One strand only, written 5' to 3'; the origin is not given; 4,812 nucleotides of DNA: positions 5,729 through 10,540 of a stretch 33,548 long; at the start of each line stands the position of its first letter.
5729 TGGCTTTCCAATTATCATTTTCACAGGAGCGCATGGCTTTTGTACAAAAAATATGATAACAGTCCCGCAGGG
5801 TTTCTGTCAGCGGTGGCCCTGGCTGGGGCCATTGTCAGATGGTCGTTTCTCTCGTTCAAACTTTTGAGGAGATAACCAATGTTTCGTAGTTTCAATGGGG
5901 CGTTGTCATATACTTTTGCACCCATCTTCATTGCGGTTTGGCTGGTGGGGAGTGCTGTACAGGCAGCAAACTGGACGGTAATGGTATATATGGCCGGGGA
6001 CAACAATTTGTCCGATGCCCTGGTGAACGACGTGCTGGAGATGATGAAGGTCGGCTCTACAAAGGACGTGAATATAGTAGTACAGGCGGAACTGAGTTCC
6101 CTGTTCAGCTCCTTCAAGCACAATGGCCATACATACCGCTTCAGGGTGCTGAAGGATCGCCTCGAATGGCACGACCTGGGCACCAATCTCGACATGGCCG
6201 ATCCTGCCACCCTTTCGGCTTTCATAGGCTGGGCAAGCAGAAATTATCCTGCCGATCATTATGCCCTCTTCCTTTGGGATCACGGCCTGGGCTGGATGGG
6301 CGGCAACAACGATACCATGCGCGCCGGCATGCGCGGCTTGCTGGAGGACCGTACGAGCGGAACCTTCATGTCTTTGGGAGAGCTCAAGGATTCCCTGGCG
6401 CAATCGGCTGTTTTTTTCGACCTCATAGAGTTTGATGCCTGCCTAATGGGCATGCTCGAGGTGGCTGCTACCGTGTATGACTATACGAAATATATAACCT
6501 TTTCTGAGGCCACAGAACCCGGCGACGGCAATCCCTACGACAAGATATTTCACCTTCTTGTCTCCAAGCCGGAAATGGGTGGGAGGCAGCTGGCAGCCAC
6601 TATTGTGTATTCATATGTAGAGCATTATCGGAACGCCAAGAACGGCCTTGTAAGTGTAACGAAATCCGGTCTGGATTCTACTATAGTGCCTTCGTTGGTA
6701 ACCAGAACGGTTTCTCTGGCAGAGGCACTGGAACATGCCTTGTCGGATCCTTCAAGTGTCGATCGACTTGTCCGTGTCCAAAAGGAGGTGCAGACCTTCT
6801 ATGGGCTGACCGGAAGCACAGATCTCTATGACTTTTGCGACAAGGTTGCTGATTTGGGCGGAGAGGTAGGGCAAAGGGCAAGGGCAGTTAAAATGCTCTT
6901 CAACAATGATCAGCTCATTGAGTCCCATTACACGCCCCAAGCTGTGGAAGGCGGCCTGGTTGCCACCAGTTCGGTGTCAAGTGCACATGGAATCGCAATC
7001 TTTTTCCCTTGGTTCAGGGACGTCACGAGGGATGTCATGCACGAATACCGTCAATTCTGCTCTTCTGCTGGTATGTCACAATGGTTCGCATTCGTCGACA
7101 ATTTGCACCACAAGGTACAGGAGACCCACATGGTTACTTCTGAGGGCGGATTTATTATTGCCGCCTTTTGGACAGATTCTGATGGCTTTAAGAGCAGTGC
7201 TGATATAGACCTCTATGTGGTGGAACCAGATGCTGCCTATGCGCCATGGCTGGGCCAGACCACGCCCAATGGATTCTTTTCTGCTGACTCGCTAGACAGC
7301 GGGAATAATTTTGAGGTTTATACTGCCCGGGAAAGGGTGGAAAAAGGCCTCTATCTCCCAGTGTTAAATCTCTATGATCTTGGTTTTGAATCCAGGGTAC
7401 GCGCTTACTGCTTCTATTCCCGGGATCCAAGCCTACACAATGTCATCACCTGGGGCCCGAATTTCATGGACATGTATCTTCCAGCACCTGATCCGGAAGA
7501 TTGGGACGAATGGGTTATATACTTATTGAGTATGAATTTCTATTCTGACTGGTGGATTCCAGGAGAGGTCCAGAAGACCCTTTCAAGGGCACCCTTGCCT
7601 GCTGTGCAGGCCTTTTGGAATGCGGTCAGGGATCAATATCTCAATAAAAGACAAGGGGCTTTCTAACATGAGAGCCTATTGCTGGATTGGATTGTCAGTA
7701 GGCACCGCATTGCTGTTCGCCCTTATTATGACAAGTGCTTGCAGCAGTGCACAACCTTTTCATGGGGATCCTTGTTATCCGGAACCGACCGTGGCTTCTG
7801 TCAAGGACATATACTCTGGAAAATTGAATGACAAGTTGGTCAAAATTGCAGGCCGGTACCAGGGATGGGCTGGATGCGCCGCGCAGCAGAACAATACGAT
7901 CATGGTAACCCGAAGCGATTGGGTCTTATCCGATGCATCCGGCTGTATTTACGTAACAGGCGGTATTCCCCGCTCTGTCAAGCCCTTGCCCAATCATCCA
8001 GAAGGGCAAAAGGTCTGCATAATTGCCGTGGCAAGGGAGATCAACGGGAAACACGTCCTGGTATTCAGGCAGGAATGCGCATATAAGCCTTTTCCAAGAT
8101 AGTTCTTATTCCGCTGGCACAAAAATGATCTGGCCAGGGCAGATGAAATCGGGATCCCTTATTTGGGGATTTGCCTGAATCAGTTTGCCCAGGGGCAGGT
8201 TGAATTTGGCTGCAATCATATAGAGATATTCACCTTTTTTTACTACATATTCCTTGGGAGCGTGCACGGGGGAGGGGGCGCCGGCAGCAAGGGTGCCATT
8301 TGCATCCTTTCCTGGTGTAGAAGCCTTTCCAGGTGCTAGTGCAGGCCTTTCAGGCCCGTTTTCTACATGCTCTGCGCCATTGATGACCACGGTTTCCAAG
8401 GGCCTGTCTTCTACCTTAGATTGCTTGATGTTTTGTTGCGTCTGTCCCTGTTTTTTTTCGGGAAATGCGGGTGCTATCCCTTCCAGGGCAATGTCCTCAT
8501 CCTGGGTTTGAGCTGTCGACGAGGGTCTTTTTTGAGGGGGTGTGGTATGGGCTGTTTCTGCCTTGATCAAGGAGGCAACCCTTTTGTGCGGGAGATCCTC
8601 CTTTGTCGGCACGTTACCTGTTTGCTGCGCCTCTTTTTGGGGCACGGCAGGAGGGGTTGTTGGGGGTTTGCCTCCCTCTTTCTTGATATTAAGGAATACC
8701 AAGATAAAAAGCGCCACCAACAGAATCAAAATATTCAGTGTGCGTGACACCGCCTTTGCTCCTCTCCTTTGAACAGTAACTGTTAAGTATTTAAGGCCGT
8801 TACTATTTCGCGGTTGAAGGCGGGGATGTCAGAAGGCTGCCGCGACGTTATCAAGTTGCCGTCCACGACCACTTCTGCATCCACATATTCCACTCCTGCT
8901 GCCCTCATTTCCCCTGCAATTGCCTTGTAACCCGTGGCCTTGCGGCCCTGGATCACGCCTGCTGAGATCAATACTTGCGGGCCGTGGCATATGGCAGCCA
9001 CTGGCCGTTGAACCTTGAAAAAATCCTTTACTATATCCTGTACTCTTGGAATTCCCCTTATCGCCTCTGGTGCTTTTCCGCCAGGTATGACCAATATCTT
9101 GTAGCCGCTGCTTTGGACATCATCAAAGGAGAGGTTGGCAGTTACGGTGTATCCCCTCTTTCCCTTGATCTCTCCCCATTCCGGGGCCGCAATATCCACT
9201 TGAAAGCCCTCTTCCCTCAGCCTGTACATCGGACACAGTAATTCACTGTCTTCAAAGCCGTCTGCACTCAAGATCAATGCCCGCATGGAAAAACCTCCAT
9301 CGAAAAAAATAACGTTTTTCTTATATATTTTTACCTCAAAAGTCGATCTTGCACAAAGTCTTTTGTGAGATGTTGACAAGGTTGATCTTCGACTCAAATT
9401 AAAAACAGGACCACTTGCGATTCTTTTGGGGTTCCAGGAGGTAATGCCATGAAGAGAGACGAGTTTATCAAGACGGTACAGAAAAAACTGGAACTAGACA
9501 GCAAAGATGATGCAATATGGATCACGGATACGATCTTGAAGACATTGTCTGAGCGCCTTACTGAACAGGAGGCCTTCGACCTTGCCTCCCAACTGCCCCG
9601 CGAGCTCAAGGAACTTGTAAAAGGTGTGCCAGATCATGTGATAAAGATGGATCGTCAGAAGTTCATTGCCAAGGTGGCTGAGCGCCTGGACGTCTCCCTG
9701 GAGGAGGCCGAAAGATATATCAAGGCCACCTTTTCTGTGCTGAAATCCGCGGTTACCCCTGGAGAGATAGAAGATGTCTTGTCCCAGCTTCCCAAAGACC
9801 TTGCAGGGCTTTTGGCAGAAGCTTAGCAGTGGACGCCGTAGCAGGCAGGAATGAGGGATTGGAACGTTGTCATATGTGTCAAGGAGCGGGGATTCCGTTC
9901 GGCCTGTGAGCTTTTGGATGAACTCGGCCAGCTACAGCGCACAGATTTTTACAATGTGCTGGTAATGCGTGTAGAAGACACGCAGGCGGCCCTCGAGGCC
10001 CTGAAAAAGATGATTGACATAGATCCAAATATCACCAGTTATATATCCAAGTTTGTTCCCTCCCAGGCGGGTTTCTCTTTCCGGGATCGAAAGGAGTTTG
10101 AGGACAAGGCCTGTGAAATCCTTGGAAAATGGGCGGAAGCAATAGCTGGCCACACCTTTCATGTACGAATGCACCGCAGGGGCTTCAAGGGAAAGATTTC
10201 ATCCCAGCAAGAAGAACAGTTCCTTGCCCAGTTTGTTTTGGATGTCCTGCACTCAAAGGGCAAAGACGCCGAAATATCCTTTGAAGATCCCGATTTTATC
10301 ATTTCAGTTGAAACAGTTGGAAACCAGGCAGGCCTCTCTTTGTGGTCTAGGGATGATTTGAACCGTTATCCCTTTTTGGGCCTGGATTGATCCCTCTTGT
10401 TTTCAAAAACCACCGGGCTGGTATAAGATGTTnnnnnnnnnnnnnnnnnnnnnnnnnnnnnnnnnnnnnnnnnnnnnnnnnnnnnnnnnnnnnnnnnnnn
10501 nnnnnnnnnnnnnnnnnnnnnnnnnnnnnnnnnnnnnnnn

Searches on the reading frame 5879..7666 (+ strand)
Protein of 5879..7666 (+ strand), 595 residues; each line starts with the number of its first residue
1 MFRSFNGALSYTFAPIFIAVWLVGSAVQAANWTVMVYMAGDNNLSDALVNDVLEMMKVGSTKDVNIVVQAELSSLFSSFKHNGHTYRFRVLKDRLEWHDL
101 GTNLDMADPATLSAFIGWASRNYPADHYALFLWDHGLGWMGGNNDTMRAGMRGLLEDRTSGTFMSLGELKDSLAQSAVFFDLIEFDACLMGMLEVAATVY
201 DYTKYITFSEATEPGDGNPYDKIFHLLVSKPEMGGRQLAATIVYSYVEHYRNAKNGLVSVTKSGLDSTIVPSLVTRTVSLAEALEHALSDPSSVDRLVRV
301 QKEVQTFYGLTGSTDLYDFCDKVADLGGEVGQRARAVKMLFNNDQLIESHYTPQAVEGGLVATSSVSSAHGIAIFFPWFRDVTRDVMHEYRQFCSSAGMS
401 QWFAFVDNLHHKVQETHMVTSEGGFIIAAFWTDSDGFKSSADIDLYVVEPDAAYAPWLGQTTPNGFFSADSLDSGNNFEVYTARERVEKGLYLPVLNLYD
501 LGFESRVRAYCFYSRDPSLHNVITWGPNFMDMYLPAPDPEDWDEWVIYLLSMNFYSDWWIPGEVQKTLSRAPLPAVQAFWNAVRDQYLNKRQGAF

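Call 10: search_protein_families(library=pfam, proteins=[window:5879-7666:+])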
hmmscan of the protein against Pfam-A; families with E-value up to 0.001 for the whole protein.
window:5879-7666:+ (595 aa): 1 family
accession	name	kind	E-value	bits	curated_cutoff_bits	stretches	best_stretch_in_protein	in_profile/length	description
PF03415.19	Peptidase_C11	-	4.3e-45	155.2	25.8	1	36-404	1-354/359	Clostripain family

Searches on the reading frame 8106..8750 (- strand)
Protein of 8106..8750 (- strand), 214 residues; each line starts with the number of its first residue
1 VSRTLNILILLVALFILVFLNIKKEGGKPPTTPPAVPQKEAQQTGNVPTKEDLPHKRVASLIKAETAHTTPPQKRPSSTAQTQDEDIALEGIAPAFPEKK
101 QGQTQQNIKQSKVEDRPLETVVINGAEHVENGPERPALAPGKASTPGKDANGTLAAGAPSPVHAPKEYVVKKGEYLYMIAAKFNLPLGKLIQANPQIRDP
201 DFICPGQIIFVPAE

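Call 96: search_protein_families(library=pfam, proteins=[window:8106-8750:-])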
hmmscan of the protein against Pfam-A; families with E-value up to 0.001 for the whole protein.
window:8106-8750:- (214 aa): 1 family
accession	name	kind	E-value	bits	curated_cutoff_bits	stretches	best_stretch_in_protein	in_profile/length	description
PF01476.26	LysM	-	1.6e-11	44.4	20.9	1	168-212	1-43/43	LysM domain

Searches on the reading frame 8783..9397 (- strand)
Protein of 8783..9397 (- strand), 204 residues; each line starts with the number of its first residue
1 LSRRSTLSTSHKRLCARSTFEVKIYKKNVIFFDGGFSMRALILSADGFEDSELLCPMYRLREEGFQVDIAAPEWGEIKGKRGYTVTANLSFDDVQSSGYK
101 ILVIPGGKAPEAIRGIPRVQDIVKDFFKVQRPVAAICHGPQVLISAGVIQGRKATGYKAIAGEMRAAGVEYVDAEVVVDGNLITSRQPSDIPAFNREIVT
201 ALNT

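Call 96: search_protein_families(library=pfam, proteins=[window:8783-9397:-])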
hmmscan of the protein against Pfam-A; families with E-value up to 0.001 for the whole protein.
window:8783-9397:- (204 aa): 1 family
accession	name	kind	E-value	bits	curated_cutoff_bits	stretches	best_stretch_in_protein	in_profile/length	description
PF01965.30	DJ-1_PfpI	-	1.2e-57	194.8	26.6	1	38-200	1-164/165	DJ-1/PfpI family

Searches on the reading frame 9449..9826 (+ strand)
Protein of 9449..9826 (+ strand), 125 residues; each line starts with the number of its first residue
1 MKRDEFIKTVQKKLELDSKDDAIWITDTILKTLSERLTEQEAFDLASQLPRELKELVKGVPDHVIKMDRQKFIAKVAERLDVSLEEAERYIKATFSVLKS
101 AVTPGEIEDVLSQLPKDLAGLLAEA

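Call 96: search_protein_families(library=pfam, proteins=[window:9449-9826:+])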
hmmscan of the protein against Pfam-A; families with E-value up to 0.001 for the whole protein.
window:9449-9826:+ (125 aa): 2 families
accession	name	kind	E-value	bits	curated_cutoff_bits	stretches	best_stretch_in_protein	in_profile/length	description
PF10025.14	DUF2267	-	3.5e-33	114.9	29.8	1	4-120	2-121/122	Uncharacterized conserved protein (DUF2267)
PF00216.26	Bac_DNA_binding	-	1.1e-07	32.4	22.4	0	67-106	1-40/90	Bacterial DNA-binding protein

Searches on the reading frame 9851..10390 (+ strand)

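Call 10: search_protein_families(library=pfam, proteins=[window:9851-10390:+])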
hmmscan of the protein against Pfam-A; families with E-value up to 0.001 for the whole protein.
window:9851-10390:+ (179 aa): 1 family
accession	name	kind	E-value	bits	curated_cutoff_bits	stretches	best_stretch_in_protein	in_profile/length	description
PF02926.22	THUMP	-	0.00012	22.9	20.6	1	82-164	6-83/84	THUMP domain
